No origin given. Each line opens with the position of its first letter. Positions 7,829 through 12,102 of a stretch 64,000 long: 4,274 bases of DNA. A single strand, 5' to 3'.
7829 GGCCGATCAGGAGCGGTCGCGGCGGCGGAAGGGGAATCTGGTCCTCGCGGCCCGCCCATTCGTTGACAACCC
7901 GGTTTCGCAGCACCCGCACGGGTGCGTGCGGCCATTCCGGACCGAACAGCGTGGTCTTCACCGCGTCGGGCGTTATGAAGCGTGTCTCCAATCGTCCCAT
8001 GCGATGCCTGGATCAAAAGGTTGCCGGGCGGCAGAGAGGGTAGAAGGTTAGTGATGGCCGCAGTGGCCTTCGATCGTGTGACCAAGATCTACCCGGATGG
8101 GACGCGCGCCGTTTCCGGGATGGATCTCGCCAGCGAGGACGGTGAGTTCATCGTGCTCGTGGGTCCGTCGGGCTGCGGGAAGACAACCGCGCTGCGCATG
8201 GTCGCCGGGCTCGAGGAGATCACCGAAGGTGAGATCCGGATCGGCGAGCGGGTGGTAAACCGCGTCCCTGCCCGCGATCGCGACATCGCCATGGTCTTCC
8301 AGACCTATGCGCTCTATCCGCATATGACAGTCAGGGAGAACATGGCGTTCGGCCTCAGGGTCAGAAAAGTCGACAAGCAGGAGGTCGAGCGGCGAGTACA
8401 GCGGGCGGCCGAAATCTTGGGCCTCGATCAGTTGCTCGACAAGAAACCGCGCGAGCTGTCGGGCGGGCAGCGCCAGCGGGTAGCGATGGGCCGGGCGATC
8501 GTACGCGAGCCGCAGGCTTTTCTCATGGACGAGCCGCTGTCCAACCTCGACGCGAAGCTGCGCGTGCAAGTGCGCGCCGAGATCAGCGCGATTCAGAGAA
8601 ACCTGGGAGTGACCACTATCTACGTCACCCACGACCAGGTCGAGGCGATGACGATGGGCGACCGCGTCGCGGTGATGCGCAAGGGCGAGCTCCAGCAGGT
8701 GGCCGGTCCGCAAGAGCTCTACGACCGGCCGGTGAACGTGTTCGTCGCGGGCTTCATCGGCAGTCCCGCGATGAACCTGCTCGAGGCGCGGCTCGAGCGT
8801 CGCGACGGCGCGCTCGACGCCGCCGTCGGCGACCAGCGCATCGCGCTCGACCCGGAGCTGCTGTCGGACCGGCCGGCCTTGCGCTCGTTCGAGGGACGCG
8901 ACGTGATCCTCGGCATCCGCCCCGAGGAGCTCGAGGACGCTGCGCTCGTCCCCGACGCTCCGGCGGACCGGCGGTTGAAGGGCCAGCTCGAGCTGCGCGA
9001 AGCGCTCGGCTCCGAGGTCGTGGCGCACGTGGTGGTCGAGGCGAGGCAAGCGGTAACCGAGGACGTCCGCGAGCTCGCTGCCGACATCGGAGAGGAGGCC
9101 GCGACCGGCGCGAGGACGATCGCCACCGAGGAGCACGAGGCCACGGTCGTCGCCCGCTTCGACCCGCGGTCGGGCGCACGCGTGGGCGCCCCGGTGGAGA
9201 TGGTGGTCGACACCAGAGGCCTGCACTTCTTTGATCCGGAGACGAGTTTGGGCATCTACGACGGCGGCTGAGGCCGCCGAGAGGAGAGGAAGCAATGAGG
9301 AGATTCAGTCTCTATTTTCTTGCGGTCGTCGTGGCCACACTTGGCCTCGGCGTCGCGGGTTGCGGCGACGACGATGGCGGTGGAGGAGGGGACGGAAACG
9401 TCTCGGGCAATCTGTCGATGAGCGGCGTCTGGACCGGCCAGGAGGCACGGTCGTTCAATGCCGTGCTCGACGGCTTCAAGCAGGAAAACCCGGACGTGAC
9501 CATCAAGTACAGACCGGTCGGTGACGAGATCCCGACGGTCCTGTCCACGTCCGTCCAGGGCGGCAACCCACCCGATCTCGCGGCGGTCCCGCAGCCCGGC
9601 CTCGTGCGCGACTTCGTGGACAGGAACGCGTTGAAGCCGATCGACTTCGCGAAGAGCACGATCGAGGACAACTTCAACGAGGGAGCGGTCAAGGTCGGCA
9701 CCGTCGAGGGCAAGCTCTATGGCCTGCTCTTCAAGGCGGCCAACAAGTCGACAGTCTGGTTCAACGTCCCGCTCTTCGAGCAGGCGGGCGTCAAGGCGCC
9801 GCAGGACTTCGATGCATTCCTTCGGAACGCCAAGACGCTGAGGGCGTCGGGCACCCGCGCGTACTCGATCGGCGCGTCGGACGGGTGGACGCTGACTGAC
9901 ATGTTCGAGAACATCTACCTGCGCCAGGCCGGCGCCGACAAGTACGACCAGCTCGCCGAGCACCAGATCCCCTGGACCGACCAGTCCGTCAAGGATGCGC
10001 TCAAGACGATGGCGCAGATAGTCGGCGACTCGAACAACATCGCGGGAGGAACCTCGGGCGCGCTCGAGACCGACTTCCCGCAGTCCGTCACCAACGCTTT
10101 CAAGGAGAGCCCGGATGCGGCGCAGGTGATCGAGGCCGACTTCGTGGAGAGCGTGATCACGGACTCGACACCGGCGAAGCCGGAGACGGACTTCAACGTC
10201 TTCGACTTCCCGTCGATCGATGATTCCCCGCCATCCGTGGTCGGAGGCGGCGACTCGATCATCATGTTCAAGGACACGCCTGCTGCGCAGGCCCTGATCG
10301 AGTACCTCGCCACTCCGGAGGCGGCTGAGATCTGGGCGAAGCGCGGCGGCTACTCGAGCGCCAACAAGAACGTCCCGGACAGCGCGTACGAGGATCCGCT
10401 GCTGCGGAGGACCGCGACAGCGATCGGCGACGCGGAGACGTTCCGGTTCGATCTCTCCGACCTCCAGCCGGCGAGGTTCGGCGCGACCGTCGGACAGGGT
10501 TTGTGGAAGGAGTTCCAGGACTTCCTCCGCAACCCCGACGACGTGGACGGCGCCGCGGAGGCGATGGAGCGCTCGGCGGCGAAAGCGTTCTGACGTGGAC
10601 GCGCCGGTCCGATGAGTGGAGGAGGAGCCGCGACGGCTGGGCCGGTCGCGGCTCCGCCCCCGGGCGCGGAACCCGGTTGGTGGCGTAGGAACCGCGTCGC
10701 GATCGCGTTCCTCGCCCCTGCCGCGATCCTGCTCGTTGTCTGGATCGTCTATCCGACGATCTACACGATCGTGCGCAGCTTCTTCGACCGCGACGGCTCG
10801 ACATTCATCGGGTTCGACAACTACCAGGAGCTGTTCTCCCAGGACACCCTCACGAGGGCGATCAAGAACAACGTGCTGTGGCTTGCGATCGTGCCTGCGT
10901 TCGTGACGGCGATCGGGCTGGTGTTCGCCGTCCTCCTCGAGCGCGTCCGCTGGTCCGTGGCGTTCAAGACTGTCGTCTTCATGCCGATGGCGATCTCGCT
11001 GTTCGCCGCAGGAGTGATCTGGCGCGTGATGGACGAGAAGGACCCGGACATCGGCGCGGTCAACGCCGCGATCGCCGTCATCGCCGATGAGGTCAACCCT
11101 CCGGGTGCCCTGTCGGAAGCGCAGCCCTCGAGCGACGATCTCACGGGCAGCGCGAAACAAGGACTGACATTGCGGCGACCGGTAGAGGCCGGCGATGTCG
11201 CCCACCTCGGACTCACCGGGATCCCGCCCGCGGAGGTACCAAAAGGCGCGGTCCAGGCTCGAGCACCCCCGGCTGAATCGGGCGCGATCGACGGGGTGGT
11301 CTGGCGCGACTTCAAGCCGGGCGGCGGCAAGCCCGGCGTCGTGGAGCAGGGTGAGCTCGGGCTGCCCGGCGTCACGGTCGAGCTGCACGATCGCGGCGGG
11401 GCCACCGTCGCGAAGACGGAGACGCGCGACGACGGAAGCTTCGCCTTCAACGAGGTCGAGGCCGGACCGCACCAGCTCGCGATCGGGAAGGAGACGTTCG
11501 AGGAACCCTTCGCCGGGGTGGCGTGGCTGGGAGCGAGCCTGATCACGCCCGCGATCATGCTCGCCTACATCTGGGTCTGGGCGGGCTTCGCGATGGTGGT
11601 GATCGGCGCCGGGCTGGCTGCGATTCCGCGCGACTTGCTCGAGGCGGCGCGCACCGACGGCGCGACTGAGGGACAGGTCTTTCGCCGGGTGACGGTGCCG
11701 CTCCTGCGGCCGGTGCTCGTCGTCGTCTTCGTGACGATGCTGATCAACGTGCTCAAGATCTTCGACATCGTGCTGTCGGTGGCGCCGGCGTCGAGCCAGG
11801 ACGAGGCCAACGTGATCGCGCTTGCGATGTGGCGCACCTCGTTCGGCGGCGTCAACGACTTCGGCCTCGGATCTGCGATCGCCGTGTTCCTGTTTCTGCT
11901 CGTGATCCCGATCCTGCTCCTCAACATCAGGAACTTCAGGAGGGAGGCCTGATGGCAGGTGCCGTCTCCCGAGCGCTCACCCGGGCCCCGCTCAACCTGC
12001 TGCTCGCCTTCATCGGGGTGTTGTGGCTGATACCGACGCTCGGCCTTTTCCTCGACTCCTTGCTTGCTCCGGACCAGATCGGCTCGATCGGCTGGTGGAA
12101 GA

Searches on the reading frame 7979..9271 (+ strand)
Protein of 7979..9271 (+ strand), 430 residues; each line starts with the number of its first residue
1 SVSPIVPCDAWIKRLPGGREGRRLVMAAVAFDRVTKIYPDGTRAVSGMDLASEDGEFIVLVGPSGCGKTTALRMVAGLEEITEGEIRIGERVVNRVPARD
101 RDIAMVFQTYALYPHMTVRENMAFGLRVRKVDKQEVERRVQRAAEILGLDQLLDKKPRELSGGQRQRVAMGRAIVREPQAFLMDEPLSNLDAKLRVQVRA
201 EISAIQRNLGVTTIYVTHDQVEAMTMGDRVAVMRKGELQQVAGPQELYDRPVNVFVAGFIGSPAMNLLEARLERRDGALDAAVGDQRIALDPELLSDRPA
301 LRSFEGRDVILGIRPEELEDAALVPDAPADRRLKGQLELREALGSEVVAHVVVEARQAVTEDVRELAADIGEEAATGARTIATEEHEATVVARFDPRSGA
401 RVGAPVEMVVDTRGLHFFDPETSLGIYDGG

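Call 30: search_protein_families(library=pfam, proteins=[window:7979-9271:+], max_evalue=0.001)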
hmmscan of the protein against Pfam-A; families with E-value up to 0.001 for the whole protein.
window:7979-9271:+ (430 aa): 5 families
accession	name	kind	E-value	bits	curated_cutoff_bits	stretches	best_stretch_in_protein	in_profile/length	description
PF00005.33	ABC_tran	-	2.3e-31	109.6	25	1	47-187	3-136/137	ABC transporter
PF17912.7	OB_MalK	-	2.9e-12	47.7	27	1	261-318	1-53/53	MalK OB fold domain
PF02463.25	SMC_N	-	8.6e-05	22.5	40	1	55-235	24-216/220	RecF/RecN/SMC N terminal domain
PF13401.12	AAA_22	-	0.00014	22.6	27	1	55-101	5-33/130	AAA domain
PF08402.16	TOBE_2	-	0.00021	21.8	21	1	311-360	1-45/76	TOBE domain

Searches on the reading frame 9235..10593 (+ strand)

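Call 30: search_protein_families(library=pfam, proteins=[window:9235-10593:+], max_evalue=0.001)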
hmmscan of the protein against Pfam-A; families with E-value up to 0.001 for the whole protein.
window:9235-10593:+ (452 aa): 3 families
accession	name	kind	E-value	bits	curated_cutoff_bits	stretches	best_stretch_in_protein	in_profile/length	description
PF01547.30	SBP_bac_1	-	4.8e-24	86.3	26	1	69-364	3-306/307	Bacterial extracellular solute-binding protein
PF13416.11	SBP_bac_8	-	1.3e-19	71.5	27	1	78-384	3-269/279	Bacterial extracellular solute-binding protein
PF13531.11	SBP_bac_11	-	0.00031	21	25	0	291-371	143-225/227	Bacterial extracellular solute-binding protein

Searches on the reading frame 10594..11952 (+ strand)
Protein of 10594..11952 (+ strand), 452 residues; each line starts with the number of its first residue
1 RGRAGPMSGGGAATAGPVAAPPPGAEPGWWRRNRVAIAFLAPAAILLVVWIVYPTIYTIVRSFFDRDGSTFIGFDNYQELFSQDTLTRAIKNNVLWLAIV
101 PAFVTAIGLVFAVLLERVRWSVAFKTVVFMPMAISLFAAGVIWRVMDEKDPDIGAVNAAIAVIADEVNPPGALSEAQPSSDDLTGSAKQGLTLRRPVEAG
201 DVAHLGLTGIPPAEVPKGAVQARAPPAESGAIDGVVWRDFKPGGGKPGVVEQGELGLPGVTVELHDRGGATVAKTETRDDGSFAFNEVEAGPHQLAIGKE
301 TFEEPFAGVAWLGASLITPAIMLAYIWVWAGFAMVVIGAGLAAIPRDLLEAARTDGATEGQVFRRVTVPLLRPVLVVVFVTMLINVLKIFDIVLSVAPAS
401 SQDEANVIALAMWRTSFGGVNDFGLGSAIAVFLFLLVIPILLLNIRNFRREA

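Call 30: search_protein_families(library=pfam, proteins=[window:10594-11952:+], max_evalue=0.001)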
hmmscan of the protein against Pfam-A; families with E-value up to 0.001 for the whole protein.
window:10594-11952:+ (452 aa): 3 families
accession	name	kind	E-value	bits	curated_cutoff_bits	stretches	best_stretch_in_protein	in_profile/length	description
PF00528.27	BPD_transp_1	-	2.5e-17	63.6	26.4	1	308-442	45-171/184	Binding-protein-dependent transport system inner membrane component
PF17210.9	SdrD_B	-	2.1e-07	31.6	29.7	1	235-297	6-64/112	SdrD B-like domain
PF13620.12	CarboxypepD_reg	-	1.1e-05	26.1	32.3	1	255-303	12-60/82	Carboxypeptidase regulatory-like domain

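Call 81: find_encoding_contigs(protein=window:10612-11952:+, flank=1000, max_places=3)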
Protein window:10612-11952:+ (446 aa): no gene with exactly this product is on record in the collection.
